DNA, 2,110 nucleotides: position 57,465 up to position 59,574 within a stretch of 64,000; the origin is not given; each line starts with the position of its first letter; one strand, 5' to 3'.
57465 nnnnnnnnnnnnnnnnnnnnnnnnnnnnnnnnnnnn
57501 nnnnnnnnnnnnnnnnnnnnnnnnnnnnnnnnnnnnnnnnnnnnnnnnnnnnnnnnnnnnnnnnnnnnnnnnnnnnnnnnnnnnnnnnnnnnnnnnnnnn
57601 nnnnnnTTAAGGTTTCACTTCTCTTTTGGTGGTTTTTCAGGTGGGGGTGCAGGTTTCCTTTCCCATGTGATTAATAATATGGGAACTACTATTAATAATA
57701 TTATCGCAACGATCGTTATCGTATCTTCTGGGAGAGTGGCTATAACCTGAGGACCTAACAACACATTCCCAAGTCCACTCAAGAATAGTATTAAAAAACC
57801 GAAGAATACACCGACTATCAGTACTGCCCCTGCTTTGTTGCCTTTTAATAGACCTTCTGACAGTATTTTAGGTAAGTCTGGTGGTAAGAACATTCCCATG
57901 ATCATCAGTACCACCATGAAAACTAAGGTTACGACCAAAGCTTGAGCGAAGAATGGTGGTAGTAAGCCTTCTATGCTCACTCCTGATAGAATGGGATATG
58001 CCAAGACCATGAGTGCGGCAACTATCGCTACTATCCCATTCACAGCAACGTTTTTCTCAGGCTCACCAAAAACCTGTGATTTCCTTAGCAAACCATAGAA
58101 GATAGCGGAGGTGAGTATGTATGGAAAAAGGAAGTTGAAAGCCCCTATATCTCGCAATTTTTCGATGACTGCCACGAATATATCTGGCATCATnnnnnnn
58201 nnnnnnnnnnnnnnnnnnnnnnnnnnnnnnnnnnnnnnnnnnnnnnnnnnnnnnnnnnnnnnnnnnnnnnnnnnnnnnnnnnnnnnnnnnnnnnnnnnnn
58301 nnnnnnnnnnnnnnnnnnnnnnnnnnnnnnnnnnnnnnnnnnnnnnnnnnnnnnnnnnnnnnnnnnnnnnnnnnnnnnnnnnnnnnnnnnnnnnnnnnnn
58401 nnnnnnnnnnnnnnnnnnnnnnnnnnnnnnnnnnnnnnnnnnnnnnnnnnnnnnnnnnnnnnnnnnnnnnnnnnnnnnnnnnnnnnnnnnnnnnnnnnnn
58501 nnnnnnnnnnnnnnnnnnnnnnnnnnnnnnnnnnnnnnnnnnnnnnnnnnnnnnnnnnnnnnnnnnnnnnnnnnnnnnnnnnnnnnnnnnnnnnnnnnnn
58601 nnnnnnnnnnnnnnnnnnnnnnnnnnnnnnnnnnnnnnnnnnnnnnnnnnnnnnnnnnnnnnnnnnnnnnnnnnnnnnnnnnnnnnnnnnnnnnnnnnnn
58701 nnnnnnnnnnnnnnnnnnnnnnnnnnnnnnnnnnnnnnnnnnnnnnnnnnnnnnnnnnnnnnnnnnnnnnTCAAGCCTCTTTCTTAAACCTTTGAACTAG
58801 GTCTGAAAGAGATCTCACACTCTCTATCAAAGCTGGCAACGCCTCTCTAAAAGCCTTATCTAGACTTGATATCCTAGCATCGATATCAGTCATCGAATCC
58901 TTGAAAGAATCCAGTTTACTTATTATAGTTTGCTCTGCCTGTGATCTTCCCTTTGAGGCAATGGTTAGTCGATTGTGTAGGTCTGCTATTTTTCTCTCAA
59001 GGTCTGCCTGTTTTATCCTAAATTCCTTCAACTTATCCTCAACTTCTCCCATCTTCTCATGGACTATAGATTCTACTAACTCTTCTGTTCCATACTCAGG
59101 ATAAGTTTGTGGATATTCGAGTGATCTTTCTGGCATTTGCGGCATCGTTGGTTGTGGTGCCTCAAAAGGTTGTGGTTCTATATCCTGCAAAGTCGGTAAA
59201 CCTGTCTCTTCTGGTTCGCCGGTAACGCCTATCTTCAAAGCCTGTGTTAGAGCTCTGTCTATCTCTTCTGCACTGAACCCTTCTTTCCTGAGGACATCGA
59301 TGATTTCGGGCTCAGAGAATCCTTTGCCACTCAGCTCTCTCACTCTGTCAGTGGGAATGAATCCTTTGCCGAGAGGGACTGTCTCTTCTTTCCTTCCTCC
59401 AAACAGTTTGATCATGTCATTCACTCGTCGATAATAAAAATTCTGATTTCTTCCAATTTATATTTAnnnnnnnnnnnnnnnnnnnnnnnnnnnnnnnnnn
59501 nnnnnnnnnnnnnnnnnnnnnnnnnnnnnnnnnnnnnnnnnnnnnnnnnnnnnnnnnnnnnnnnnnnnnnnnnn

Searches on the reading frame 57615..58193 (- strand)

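Call 58: search_protein_families(library=pfam, proteins=[window:57615-58193:-], max_evalue=0.001)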
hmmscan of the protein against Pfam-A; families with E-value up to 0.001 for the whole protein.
window:57615-58193:- (192 aa): 1 family
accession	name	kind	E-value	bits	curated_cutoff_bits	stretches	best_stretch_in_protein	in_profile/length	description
PF07332.16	Phage_holin_3_6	-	0.00021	21.8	28.4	0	53-101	38-88/116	Putative Actinobacterial Holin-X, holin superfamily III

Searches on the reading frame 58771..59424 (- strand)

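Call 37: search_protein_families(library=pfam, proteins=[window:58771-59424:-], max_evalue=0.001)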
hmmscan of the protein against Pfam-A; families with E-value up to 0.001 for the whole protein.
window:58771-59424:- (217 aa): 1 family
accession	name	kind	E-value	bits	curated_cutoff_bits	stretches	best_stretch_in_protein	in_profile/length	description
PF14712.11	Snapin_Pallidin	-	0.00044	21.1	29.6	1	120-190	10-83/89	Snapin/Pallidin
